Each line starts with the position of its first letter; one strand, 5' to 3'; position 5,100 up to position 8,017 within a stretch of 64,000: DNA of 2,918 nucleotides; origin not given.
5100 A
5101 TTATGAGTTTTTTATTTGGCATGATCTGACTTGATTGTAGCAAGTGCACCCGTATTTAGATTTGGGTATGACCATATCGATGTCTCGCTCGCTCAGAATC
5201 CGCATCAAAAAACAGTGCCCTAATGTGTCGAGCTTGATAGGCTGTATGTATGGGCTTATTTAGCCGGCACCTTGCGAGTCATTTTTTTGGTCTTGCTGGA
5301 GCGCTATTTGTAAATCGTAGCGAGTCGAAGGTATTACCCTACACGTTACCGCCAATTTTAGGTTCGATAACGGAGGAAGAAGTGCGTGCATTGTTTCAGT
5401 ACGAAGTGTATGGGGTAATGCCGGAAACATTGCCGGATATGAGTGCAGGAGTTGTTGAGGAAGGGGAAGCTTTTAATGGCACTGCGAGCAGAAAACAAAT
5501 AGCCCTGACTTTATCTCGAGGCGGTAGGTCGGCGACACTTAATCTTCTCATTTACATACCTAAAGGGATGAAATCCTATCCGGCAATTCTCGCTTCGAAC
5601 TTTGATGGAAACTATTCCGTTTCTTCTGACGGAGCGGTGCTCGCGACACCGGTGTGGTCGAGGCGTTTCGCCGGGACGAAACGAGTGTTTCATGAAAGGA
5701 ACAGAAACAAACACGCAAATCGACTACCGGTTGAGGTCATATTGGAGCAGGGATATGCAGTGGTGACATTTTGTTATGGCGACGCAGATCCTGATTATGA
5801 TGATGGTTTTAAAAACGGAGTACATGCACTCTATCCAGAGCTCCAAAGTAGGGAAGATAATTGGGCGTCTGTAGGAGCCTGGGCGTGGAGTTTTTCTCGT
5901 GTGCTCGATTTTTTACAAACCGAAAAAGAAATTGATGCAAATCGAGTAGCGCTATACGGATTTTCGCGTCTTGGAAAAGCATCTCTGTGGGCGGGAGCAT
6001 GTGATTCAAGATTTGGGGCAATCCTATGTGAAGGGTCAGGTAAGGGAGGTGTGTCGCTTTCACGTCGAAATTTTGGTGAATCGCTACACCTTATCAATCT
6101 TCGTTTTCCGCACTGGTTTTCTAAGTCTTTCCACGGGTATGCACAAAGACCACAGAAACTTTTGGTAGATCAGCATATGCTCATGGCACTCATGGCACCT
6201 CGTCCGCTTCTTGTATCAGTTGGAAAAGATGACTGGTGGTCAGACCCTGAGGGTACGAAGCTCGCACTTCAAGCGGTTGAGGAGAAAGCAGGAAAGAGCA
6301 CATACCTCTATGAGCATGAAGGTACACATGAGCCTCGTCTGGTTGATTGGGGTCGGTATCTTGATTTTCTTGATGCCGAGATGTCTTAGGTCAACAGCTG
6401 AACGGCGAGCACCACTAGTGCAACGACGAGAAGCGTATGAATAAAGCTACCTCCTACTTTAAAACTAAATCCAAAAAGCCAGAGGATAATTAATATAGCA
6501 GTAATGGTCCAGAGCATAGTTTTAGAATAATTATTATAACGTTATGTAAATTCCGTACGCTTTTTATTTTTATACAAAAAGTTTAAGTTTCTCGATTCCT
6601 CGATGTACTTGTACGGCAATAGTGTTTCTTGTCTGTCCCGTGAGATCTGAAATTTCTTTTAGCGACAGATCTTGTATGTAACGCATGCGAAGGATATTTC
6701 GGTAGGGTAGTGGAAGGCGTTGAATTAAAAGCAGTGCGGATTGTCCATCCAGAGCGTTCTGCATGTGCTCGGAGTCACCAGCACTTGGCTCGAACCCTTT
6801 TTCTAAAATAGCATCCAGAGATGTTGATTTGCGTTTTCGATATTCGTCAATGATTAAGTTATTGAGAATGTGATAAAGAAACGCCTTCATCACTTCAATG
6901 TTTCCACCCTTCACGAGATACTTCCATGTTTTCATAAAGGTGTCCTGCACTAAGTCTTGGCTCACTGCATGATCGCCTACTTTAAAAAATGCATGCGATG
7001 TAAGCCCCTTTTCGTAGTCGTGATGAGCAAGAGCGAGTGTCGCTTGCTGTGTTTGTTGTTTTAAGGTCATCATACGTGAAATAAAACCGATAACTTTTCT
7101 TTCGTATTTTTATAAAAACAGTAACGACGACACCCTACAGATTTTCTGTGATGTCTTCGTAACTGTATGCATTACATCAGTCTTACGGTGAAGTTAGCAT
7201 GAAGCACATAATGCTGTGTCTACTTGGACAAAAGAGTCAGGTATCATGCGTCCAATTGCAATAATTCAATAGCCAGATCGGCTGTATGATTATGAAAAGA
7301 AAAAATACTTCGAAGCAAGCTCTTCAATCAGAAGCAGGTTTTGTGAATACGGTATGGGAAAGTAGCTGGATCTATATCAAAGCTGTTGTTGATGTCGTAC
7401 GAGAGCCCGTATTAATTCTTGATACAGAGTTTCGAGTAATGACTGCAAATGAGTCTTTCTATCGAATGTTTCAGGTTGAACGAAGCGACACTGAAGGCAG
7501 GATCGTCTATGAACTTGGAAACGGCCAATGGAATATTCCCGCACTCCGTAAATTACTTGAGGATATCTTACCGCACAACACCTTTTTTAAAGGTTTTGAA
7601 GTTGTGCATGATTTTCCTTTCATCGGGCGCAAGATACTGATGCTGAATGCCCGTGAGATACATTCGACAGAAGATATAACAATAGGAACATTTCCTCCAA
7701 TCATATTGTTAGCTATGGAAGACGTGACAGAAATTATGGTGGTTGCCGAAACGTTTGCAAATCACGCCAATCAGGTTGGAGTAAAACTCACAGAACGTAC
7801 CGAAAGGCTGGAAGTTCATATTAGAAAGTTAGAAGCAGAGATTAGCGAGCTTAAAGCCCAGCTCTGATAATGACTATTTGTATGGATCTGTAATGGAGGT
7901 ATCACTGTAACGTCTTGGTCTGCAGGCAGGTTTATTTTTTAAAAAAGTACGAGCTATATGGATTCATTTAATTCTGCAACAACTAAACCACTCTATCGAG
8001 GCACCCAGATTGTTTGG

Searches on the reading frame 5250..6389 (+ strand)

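Call 9: search_protein_families(library=pfam, proteins=[window:5250-6389:+], max_evalue=0.001)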
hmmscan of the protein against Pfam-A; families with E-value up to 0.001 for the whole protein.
window:5250-6389:+ (379 aa): 1 family
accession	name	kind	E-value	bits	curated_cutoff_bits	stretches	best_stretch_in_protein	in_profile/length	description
PF22244.2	GCE_fung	-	3.5e-30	106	27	1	163-337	37-218/231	Glucuronyl esterase, fungi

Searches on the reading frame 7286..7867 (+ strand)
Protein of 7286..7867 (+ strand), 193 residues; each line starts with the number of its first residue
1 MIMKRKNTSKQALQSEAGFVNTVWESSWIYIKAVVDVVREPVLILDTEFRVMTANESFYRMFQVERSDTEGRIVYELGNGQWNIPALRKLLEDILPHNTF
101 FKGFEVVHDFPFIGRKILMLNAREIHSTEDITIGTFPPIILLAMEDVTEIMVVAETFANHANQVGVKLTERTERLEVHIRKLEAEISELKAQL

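Call 9: search_protein_families(library=pfam, proteins=[window:7286-7867:+], max_evalue=0.001)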
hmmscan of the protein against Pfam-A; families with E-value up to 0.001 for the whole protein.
window:7286-7867:+ (193 aa): 3 families
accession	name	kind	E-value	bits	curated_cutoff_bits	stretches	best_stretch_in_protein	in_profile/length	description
PF13188.13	PAS_8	-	1e-05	25.7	21.8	1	31-72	3-41/65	PAS domain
PF13426.13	PAS_9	-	9.5e-05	23.1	27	1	40-109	2-68/103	PAS domain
PF08448.16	PAS_4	-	0.00012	22.8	23.1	1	36-109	2-74/110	PAS fold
